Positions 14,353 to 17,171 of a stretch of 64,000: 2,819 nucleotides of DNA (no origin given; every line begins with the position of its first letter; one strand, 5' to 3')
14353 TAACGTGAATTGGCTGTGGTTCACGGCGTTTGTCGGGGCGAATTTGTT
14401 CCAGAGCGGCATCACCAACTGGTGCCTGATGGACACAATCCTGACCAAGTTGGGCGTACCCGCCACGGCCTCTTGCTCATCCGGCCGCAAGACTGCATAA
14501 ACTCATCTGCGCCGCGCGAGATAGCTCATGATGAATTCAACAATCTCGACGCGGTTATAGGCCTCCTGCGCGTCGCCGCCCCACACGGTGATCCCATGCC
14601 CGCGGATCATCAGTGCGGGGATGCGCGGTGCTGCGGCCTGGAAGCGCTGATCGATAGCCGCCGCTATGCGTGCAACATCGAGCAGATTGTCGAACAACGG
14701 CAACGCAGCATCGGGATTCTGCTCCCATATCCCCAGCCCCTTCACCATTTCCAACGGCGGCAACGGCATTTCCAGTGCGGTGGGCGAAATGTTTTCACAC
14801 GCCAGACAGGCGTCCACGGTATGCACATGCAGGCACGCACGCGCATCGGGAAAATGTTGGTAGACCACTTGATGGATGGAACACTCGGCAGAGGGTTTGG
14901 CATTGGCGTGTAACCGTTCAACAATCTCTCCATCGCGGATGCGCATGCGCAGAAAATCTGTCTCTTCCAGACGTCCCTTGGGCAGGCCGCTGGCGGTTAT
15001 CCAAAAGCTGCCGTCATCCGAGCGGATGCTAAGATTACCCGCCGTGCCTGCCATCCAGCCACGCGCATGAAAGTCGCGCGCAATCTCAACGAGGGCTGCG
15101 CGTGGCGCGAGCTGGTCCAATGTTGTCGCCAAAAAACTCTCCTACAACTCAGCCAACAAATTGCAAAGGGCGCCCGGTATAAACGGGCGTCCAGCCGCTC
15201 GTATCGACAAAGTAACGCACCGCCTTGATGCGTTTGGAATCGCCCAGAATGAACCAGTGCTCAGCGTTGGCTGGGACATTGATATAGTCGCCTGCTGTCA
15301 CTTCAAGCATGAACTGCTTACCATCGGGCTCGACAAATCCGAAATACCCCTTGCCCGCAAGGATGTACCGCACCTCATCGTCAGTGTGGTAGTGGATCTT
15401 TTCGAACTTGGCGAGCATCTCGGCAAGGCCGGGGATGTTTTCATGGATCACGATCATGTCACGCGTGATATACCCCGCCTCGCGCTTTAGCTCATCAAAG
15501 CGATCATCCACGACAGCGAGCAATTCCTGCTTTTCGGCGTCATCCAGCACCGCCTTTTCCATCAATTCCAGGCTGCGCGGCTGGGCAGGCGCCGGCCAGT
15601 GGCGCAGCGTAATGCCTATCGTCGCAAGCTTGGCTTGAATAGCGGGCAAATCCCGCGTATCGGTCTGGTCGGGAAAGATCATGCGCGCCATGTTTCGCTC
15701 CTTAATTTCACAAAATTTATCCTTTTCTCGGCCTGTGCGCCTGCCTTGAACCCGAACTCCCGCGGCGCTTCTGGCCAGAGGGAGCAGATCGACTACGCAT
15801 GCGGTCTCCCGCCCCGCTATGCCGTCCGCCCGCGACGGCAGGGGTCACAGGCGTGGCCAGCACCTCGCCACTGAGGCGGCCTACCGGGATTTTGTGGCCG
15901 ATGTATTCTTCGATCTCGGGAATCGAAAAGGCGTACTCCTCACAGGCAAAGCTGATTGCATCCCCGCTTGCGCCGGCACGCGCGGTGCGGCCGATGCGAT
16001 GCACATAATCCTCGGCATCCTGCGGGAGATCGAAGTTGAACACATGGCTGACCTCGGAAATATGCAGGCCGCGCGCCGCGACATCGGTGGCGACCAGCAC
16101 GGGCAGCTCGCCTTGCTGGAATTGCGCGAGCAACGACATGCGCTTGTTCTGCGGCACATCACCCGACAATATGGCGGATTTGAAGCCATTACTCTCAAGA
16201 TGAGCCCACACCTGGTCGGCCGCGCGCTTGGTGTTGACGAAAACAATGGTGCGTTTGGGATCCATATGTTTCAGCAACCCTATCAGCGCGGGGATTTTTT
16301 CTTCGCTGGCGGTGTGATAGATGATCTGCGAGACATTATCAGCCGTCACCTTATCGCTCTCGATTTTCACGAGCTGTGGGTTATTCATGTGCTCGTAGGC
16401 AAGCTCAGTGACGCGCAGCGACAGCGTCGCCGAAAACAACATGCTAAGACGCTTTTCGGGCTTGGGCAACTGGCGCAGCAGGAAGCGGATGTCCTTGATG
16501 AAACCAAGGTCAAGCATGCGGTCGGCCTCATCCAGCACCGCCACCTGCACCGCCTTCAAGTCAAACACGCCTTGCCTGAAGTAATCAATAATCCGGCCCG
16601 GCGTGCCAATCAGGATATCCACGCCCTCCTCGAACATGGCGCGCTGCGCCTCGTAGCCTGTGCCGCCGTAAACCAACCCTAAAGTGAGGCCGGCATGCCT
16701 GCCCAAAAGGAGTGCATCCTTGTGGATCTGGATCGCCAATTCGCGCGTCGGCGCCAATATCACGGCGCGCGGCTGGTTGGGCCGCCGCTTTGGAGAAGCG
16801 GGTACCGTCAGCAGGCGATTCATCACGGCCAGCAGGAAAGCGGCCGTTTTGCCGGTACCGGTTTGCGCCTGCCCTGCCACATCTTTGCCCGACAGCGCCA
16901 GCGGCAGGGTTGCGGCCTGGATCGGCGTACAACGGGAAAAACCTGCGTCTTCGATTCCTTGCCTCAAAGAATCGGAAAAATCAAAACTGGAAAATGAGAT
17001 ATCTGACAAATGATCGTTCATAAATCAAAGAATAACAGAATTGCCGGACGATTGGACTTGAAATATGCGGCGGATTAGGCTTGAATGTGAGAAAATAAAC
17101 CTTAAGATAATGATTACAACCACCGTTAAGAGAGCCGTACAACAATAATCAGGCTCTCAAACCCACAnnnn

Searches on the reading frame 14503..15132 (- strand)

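Call 71: search_protein_families(library=pfam, proteins=[window:14503-15132:-], max_evalue=1e-8)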
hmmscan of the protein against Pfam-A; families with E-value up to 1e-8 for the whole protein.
window:14503-15132:- (209 aa): 1 family
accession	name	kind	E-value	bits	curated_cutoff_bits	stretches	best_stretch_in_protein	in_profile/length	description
PF00596.27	Aldolase_II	-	4.1e-39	134.8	22.2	1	13-202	2-179/183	Class II Aldolase and Adducin N-terminal domain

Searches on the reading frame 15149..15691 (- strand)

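Call 71: search_protein_families(library=pfam, proteins=[window:15149-15691:-], max_evalue=1e-8)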
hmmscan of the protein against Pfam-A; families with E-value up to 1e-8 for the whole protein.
window:15149-15691:- (180 aa): 1 family
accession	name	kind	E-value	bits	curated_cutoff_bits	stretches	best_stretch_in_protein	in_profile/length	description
PF03079.20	ARD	-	5.4e-26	92.1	27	1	43-169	36-157/157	ARD/ARD' family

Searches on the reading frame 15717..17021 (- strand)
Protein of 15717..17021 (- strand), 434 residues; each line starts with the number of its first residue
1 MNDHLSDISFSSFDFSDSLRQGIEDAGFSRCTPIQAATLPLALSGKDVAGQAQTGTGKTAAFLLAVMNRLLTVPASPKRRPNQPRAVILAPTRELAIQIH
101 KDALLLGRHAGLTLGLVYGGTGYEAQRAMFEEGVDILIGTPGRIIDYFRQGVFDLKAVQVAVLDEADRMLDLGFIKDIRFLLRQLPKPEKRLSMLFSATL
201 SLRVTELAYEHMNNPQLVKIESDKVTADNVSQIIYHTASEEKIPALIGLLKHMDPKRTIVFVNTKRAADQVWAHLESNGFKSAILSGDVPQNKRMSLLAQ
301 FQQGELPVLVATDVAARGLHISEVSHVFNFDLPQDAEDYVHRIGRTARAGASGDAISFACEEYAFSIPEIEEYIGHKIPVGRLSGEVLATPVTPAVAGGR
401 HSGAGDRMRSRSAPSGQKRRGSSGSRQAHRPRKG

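Call 71: search_protein_families(library=pfam, proteins=[window:15717-17021:-], max_evalue=1e-8)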
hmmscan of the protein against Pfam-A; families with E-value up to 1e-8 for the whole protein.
window:15717-17021:- (434 aa): 2 families
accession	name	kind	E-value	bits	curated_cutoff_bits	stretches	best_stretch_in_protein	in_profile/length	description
PF00270.35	DEAD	-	1.1e-46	159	26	1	32-203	1-162/167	DEAD/DEAH box helicase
PF00271.37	Helicase_C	-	3.9e-31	108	23.5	1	241-350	1-110/110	Helicase conserved C-terminal domain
